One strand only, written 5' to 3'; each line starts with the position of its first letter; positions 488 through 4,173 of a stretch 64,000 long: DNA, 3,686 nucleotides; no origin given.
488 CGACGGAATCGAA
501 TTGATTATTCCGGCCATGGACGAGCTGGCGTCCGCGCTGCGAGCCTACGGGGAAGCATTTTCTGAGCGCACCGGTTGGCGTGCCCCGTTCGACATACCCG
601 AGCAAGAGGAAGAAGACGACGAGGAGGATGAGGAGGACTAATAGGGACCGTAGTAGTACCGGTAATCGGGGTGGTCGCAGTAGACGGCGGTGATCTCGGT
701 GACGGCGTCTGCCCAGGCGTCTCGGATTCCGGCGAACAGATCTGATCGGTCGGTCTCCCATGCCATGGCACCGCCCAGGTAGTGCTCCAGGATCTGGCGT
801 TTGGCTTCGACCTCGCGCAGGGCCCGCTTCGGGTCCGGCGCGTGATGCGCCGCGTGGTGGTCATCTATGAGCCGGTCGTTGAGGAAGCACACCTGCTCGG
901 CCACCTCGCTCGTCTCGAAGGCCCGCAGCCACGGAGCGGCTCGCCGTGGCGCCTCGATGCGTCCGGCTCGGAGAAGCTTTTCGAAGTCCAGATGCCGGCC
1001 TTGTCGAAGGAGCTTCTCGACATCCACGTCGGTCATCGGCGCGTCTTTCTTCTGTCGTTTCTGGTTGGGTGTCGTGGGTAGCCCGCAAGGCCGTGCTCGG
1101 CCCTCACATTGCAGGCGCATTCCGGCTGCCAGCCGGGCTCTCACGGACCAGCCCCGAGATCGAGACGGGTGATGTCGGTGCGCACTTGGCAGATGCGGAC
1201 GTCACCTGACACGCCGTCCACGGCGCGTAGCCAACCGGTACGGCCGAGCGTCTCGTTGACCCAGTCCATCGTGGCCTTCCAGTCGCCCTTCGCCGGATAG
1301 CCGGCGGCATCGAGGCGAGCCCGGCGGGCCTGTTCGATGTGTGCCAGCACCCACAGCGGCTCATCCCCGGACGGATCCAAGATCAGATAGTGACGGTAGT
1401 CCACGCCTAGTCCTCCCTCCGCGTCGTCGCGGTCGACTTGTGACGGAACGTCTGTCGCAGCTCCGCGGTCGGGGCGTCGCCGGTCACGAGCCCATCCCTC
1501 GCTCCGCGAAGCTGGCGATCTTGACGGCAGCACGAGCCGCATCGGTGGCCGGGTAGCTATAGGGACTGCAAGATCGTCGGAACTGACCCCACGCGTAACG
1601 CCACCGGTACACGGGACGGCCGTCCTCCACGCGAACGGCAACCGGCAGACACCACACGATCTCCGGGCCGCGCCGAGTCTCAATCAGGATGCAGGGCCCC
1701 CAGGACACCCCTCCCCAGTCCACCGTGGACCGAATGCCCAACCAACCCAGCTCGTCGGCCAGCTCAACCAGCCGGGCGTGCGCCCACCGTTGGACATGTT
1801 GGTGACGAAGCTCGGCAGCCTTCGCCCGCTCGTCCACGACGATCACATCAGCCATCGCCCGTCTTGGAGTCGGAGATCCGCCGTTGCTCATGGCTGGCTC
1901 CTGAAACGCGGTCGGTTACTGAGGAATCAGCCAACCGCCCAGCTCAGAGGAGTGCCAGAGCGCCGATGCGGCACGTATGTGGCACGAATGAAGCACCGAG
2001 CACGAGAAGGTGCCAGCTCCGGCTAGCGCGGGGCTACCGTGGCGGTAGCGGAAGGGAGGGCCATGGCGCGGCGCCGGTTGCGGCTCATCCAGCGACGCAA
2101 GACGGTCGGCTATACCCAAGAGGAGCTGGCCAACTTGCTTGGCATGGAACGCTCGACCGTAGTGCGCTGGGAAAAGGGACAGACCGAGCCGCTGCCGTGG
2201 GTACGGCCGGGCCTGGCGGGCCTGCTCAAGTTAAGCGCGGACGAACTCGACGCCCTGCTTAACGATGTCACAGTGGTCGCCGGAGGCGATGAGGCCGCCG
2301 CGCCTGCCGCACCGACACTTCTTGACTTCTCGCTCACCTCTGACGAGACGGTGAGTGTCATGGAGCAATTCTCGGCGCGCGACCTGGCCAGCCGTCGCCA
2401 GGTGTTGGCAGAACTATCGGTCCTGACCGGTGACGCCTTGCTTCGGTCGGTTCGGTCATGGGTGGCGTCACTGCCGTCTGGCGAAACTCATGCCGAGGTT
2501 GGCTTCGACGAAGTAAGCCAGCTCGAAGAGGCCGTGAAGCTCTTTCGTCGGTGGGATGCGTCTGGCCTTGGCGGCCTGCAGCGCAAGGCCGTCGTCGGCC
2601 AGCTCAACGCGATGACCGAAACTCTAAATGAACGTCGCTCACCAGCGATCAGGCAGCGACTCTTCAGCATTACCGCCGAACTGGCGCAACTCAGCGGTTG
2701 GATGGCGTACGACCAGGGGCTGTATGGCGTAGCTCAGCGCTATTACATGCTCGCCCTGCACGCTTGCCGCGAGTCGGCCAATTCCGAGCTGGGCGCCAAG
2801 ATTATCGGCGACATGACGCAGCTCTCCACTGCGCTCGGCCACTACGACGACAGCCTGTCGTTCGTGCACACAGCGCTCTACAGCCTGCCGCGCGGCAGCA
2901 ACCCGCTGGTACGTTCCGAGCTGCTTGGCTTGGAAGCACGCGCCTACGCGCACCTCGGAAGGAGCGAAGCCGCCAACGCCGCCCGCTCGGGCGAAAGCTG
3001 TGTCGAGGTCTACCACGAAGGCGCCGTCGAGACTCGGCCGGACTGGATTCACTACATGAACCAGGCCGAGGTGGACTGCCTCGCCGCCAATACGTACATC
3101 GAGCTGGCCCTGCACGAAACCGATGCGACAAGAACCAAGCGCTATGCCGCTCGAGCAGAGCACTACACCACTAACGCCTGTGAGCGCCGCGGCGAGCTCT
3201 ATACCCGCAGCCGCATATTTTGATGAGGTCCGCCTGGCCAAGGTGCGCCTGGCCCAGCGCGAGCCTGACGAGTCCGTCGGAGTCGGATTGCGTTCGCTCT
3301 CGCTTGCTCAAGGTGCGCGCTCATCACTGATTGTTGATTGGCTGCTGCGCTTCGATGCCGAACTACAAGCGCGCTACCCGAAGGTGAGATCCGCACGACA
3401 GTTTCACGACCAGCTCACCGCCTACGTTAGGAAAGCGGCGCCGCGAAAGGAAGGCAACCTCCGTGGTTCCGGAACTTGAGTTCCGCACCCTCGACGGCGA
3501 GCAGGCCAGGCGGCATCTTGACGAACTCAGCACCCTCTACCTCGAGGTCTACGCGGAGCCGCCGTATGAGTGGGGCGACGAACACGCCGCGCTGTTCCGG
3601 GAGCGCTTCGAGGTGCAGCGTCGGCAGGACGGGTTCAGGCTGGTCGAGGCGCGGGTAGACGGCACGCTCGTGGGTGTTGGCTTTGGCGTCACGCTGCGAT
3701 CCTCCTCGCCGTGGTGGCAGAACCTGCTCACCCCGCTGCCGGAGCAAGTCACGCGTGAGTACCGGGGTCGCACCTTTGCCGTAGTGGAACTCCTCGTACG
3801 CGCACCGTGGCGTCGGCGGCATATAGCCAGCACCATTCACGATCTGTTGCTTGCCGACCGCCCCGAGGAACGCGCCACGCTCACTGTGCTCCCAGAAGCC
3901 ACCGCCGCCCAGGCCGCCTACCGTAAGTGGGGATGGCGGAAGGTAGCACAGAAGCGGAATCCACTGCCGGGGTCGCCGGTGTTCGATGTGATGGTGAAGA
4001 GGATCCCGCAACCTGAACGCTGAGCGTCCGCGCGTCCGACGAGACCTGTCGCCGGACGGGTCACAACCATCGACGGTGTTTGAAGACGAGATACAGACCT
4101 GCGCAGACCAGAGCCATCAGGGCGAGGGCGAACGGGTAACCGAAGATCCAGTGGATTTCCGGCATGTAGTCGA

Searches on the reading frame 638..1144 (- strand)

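Call 55: search_protein_families(library=pfam, proteins=[window:638-1144:-])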
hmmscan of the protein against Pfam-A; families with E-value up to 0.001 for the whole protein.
window:638-1144:- (168 aa): 1 family
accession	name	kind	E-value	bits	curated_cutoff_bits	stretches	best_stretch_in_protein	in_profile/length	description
PF19730.4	DUF6221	-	7.1e-11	43.2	27.6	1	72-163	51-118/122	Family of unknown function (DUF6221)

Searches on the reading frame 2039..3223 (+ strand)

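Call 55: search_protein_families(library=pfam, proteins=[window:2039-3223:+])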
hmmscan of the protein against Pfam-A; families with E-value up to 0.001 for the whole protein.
window:2039-3223:+ (394 aa): 4 families
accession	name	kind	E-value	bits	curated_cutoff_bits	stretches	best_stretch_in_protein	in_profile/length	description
PF01381.28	HTH_3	-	3.1e-08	34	23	1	17-51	2-36/55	Helix-turn-helix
PF13560.12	HTH_31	-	8.9e-07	29.6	27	1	15-73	5-64/64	Helix-turn-helix domain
PF13384.12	HTH_23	-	0.00021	21.4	24.6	1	11-46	5-39/50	Homeodomain-like domain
PF07037.17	YfeC-like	-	0.00037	21.2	22.9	1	26-67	2-46/122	Transcription regulator YfeC-like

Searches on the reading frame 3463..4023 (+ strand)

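Call 55: search_protein_families(library=pfam, proteins=[window:3463-4023:+])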
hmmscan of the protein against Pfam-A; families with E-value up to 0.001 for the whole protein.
window:3463-4023:+ (186 aa): 1 family
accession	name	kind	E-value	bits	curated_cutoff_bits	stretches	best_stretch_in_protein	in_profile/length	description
PF00583.31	Acetyltransf_1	-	8.4e-07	29.7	20.7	1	29-158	8-116/116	Acetyltransferase (GNAT) family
